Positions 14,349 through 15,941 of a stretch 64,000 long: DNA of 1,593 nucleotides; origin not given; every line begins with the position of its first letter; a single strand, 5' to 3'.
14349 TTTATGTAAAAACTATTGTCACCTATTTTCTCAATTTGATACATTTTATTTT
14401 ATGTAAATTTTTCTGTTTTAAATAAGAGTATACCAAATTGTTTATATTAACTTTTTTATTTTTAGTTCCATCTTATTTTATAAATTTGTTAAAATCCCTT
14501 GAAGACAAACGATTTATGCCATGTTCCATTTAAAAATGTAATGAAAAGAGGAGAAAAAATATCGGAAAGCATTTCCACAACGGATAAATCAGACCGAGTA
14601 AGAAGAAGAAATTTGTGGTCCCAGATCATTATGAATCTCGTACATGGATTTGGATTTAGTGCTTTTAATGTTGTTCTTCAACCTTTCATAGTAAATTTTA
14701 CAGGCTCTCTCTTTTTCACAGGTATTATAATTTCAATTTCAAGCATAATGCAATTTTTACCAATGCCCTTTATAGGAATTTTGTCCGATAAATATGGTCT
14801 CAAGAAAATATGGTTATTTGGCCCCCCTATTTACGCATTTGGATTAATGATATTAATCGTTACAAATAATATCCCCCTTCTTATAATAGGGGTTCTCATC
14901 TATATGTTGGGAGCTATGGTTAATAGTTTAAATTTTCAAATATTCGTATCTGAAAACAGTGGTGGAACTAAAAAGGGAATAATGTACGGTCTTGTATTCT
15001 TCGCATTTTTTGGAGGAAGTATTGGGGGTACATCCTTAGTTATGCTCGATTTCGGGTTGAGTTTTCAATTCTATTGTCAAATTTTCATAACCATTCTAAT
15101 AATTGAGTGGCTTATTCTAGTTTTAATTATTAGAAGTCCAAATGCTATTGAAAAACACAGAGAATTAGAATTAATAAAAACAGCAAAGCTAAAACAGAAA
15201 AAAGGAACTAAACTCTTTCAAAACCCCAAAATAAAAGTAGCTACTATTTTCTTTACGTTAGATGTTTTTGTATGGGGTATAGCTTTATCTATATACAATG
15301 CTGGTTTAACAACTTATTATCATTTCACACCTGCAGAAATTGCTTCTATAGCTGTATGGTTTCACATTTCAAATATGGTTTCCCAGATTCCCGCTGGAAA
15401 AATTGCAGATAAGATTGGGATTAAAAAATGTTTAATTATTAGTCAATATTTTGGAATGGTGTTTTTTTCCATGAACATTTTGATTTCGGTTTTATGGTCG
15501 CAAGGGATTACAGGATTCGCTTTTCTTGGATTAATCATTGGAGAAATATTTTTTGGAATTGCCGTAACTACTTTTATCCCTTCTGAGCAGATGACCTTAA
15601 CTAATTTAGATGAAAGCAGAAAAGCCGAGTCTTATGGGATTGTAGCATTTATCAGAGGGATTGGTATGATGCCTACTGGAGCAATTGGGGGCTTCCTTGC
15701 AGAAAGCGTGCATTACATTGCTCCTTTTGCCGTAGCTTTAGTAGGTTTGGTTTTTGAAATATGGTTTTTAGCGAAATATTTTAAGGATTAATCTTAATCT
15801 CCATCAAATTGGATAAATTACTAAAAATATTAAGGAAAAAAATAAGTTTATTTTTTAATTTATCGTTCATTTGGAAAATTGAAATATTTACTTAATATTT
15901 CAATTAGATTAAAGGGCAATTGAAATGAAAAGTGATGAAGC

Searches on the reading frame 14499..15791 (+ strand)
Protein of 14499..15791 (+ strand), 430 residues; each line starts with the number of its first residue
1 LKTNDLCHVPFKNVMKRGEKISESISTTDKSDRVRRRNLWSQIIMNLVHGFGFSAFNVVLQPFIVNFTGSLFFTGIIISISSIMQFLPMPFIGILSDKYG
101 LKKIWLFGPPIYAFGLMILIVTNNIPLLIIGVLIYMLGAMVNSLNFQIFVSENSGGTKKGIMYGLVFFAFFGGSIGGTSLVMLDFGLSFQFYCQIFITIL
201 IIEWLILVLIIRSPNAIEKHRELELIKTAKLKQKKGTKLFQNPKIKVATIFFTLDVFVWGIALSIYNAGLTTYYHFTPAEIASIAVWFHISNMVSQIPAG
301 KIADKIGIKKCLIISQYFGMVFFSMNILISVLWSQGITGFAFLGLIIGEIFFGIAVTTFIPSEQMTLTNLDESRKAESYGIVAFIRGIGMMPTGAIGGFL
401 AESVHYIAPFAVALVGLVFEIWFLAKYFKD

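Call 47: search_protein_families(library=pfam, proteins=[window:14499-15791:+], max_evalue=0.0001)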
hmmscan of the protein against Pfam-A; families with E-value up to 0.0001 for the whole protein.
window:14499-15791:+ (430 aa): 2 families
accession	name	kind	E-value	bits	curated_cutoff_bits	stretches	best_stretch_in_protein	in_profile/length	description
PF07690.21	MFS_1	-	1.5e-24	87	33.4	2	44-271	3-226/347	Major Facilitator Superfamily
PF01306.25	LacY_symp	-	5.5e-05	22.6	24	0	244-420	8-181/413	LacY proton/sugar symporter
